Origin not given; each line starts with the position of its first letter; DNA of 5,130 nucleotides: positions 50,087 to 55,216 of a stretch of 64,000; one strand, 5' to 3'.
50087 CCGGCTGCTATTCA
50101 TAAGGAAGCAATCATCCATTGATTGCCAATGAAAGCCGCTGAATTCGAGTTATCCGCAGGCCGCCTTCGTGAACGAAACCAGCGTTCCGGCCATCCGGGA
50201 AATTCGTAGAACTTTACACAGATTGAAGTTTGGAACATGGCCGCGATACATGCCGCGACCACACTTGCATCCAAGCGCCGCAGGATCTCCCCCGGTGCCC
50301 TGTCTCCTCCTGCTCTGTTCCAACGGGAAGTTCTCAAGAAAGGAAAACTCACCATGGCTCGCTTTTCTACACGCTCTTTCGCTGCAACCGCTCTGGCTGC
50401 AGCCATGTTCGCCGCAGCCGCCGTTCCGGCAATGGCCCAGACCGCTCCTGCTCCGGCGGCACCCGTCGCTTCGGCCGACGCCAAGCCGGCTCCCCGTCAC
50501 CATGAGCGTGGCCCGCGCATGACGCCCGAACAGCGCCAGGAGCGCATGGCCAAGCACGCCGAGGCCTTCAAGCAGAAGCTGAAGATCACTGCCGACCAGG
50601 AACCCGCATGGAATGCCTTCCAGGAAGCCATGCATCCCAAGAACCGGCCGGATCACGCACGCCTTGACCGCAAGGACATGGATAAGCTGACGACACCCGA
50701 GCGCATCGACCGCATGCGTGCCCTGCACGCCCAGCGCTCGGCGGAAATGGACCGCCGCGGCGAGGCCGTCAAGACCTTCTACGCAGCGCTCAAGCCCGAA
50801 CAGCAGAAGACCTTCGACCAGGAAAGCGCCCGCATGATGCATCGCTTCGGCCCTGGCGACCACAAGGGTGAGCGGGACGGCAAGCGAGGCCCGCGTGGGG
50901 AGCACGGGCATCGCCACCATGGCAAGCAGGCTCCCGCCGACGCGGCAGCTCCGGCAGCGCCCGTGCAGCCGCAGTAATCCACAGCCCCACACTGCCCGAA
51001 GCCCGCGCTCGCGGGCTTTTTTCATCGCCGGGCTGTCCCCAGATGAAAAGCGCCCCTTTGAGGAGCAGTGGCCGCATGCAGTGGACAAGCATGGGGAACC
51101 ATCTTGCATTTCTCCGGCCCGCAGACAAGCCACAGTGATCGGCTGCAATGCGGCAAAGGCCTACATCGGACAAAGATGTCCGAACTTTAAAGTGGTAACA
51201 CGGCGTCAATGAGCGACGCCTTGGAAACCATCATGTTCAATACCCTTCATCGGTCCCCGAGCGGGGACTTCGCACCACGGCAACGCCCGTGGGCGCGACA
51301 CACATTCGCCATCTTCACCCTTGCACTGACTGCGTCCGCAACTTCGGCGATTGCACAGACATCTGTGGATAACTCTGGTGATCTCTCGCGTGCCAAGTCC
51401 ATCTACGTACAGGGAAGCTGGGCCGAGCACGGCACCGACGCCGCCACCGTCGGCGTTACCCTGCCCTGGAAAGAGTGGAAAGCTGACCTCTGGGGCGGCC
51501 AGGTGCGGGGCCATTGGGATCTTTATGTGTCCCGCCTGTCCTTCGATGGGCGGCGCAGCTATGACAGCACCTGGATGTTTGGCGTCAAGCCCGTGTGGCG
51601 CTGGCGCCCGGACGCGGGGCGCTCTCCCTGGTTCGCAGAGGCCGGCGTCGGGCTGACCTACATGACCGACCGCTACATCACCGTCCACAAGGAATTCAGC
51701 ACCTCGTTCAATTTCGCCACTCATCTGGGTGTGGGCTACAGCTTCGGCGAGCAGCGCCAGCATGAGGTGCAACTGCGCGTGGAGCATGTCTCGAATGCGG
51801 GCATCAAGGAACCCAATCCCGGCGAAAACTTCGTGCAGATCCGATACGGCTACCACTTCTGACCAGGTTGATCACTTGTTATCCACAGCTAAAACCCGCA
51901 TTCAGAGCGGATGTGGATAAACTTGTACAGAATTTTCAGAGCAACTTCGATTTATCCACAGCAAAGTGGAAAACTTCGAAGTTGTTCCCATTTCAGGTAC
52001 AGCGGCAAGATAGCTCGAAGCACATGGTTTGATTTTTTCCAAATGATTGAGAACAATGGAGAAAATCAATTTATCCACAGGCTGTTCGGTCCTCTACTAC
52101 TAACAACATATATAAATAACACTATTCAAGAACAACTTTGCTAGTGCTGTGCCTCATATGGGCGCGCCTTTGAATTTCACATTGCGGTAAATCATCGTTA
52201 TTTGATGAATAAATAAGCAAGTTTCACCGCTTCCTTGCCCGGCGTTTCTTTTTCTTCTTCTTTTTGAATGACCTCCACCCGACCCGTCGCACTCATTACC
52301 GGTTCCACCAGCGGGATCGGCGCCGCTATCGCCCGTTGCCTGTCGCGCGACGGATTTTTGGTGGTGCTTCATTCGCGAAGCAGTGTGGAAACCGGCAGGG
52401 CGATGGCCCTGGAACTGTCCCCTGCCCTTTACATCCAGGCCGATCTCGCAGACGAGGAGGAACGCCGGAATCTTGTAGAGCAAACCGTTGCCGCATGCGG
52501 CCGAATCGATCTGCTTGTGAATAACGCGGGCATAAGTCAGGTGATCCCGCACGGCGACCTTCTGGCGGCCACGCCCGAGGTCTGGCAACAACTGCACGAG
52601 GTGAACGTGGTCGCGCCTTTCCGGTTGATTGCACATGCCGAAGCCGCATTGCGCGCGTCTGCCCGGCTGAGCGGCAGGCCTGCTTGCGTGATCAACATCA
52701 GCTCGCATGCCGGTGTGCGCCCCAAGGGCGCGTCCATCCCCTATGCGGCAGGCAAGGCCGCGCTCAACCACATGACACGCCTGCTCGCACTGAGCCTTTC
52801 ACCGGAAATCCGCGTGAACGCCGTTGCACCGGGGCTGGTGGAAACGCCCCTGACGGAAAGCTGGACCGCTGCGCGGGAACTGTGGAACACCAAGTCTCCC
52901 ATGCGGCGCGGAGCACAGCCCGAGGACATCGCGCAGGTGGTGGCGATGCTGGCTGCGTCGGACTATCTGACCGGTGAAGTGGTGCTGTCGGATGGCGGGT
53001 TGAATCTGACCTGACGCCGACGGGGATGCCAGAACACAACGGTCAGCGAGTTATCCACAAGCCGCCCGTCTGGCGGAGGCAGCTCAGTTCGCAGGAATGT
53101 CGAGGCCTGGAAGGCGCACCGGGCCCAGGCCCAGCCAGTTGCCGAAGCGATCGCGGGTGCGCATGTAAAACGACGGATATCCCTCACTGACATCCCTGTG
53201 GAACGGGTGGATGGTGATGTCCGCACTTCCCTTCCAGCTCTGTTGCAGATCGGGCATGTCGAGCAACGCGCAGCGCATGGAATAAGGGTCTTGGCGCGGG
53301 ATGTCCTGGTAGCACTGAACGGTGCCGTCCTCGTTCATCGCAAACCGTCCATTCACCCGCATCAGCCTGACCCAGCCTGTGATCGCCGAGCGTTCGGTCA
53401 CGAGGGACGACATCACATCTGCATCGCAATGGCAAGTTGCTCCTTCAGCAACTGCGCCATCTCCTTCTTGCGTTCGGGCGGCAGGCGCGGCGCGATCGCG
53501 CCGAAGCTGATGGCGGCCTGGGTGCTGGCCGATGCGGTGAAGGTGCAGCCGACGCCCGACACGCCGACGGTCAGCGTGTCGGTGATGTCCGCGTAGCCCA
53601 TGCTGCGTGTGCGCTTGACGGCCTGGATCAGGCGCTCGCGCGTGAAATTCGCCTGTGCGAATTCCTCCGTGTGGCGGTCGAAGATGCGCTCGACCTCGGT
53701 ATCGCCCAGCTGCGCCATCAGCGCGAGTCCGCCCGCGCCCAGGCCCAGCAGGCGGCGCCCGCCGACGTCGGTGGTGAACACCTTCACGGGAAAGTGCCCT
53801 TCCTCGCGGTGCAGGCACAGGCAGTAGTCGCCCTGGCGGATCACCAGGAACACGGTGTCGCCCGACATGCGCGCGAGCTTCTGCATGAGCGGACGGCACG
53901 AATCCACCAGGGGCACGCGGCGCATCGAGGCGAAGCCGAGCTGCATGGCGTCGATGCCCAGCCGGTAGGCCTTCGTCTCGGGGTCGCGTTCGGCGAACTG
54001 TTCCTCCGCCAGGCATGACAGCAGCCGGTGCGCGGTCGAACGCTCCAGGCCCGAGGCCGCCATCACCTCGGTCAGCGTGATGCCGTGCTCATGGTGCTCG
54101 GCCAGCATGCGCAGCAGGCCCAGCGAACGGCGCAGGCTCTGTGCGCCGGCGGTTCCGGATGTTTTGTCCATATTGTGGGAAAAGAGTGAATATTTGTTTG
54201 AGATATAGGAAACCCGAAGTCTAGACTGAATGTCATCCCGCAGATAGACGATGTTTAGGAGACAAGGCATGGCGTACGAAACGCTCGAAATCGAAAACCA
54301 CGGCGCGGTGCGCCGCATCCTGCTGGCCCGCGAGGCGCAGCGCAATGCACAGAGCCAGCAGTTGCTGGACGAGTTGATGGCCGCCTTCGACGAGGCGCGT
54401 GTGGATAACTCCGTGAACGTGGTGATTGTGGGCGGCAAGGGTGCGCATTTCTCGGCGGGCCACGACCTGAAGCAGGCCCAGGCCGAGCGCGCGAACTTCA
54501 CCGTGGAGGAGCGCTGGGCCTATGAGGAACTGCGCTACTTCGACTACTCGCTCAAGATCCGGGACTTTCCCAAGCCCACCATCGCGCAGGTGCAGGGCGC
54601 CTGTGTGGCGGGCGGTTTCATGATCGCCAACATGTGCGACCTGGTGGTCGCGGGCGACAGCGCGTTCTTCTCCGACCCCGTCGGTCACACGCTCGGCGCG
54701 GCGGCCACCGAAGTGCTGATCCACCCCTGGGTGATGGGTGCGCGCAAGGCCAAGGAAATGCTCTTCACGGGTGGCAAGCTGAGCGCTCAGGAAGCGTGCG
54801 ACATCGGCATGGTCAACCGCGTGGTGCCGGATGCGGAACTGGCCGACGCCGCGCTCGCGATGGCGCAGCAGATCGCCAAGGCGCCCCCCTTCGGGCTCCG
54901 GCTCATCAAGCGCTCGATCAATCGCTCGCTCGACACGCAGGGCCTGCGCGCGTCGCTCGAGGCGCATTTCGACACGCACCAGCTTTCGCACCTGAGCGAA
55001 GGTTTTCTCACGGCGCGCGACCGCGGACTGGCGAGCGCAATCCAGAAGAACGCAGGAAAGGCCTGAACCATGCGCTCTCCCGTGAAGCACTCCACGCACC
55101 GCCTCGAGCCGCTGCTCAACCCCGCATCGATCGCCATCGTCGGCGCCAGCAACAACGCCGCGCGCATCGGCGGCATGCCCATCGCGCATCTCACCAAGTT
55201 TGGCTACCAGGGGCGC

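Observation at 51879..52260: Strongest oriC candidate: four perfect DnaA boxes plus a 170-bp AT-rich tract between pagL-like and SDR genes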

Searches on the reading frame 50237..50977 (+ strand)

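Call 11: search_protein_families(library=pfam, proteins=[window:50237-50977:+])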
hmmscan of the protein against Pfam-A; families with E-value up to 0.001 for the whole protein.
window:50237-50977:+ (246 aa): 1 family
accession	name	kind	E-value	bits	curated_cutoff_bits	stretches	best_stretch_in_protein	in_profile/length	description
PF07813.17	LTXXQ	-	5.3e-17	62.8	24.3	1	104-195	2-98/100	LTXXQ motif family protein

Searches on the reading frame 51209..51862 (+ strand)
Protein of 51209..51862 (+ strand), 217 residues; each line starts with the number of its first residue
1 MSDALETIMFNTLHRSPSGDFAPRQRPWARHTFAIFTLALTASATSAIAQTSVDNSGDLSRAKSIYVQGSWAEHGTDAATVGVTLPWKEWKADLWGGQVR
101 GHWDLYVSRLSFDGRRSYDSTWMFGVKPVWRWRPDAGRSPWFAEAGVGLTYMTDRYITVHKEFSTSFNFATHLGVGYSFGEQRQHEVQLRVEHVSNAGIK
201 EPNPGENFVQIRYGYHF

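Call 11: search_protein_families(library=pfam, proteins=[window:51209-51862:+])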
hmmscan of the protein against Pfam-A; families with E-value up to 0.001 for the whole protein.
window:51209-51862:+ (217 aa): 1 family
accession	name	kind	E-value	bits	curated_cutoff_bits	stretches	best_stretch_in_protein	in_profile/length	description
PF09411.16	PagL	-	2.2e-34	119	23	1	81-216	5-136/136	Lipid A 3-O-deacylase (PagL)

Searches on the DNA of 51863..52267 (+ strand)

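Call 43: search_dna_similar(query=window:51863-52267:+, collection=plasmids, mode=distant, max_rows=10)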
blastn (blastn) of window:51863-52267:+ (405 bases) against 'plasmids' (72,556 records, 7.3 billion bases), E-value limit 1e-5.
No match.

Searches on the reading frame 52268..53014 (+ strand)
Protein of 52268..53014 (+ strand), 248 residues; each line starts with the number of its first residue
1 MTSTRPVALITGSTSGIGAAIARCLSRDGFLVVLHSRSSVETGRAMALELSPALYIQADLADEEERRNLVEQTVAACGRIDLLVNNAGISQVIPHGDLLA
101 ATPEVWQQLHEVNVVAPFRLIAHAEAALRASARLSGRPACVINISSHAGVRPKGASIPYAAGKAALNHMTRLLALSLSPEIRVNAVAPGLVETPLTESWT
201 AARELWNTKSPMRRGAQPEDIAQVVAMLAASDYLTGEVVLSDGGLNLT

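Call 11: search_protein_families(library=pfam, proteins=[window:52268-53014:+])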
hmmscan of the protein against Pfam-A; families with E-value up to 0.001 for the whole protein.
window:52268-53014:+ (248 aa): 5 families
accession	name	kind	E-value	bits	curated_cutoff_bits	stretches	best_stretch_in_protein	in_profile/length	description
PF13561.12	adh_short_C2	-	2.7e-49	168.3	27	1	14-246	5-236/236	Enoyl-(Acyl carrier protein) reductase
PF00106.31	adh_short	-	1.4e-43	149.1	26.6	1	7-202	2-193/195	short chain dehydrogenase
PF23441.1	SDR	-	1.2e-06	28.5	27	1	8-200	10-203/258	SDR-like rossmann domain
PF08659.16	KR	-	4.6e-06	27.1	22.6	1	8-170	3-160/180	KR domain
PF01370.27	Epimerase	-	0.00074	19.4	20.9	0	8-169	1-152/240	NAD dependent epimerase/dehydratase family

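Call 12: find_encoding_contigs(protein=window:52268-53014:+, flank=10000, max_places=10)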
Protein window:52268-53014:+ (248 aa): 21 contigs read that carry it; 10 places shown.
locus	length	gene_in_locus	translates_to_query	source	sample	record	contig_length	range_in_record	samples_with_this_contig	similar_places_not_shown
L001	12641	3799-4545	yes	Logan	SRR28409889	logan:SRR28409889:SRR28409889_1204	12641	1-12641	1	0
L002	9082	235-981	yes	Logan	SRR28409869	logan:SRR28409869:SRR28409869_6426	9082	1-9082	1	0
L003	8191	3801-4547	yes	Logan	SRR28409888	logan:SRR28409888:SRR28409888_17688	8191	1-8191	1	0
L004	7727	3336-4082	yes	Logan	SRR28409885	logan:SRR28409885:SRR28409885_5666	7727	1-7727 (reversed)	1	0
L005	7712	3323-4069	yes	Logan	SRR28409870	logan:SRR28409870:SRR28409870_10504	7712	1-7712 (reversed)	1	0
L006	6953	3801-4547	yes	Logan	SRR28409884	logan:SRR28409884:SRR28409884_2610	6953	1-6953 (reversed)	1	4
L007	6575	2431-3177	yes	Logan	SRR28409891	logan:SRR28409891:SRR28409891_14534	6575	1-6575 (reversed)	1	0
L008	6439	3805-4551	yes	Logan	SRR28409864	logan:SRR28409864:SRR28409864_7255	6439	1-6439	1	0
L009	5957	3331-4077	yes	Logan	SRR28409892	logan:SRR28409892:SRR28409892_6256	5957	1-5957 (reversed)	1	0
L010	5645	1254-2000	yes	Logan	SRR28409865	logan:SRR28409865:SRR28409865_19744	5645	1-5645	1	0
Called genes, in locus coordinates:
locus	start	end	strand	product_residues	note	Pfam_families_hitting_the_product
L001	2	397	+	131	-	?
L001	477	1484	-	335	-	PF04381:RdgC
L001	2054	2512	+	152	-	PF07813:LTXXQ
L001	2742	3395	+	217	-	PF09411:PagL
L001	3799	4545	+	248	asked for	PF00106:adh_short, PF08659:KR (weak), PF23441:SDR (weak), PF13561:adh_short_C2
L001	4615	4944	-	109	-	-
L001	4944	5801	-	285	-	PF09339:HTH_IclR, PF01614:IclR_C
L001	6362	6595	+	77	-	-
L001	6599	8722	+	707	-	PF02629:CoA_binding (weak), PF13380:CoA_binding_2, PF13607:Succ_CoA_lig, PF19045:Ligase_CoA_2 (weak), PF08442:ATP-grasp_2 (weak), PF13549:ATP-grasp_5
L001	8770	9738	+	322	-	PF03401:TctC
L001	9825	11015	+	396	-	PF02771:Acyl-CoA_dh_N, PF02770:Acyl-CoA_dh_M, PF00441:Acyl-CoA_dh_1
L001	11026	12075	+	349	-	PF02771:Acyl-CoA_dh_N, PF00441:Acyl-CoA_dh_1, PF08028:Acyl-CoA_dh_2 (weak)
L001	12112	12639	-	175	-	?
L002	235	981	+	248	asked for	PF00106:adh_short, PF08659:KR (weak), PF23441:SDR (weak), PF13561:adh_short_C2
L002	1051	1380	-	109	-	-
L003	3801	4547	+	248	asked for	PF00106:adh_short, PF08659:KR (weak), PF23441:SDR (weak), PF13561:adh_short_C2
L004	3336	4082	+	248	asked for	PF00106:adh_short, PF08659:KR (weak), PF23441:SDR (weak), PF13561:adh_short_C2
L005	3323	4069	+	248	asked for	PF00106:adh_short, PF08659:KR (weak), PF23441:SDR (weak), PF13561:adh_short_C2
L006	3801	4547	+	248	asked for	PF00106:adh_short, PF08659:KR (weak), PF23441:SDR (weak), PF13561:adh_short_C2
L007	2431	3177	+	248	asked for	PF00106:adh_short, PF08659:KR (weak), PF23441:SDR (weak), PF13561:adh_short_C2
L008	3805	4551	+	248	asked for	PF00106:adh_short, PF08659:KR (weak), PF23441:SDR (weak), PF13561:adh_short_C2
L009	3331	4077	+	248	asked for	PF00106:adh_short, PF08659:KR (weak), PF23441:SDR (weak), PF13561:adh_short_C2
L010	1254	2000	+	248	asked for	PF00106:adh_short, PF08659:KR (weak), PF23441:SDR (weak), PF13561:adh_short_C2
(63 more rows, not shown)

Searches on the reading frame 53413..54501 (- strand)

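Call 25: search_protein_families(library=pfam, proteins=[window:53413-54501:-])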
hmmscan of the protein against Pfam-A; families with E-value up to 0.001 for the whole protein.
window:53413-54501:- (362 aa): 3 families
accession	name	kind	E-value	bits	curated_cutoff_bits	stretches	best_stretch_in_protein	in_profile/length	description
PF01614.24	IclR_C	-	1.6e-13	51.1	24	1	191-354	2-167/174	Bacterial transcriptional regulator IclR C-terminal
PF09339.16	HTH_IclR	-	3.1e-13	49.7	22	1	122-174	1-52/52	IclR helix-turn-helix domain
PF25213.1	HVO_A0261_N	-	0.00013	22.2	35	1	120-181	4-63/86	HVO_A0261 N-terminal domain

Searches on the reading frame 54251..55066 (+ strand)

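Call 25: search_protein_families(library=pfam, proteins=[window:54251-55066:+])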
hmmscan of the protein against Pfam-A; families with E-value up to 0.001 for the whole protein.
window:54251-55066:+ (271 aa): 2 families
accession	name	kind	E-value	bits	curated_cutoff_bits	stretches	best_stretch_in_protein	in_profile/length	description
PF00378.25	ECH_1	-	2.2e-46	158.7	27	1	17-241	3-222/251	Enoyl-CoA hydratase/isomerase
PF16113.10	ECH_2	-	6.3e-17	62.5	27.2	1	20-216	1-192/335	Enoyl-CoA hydratase/isomerase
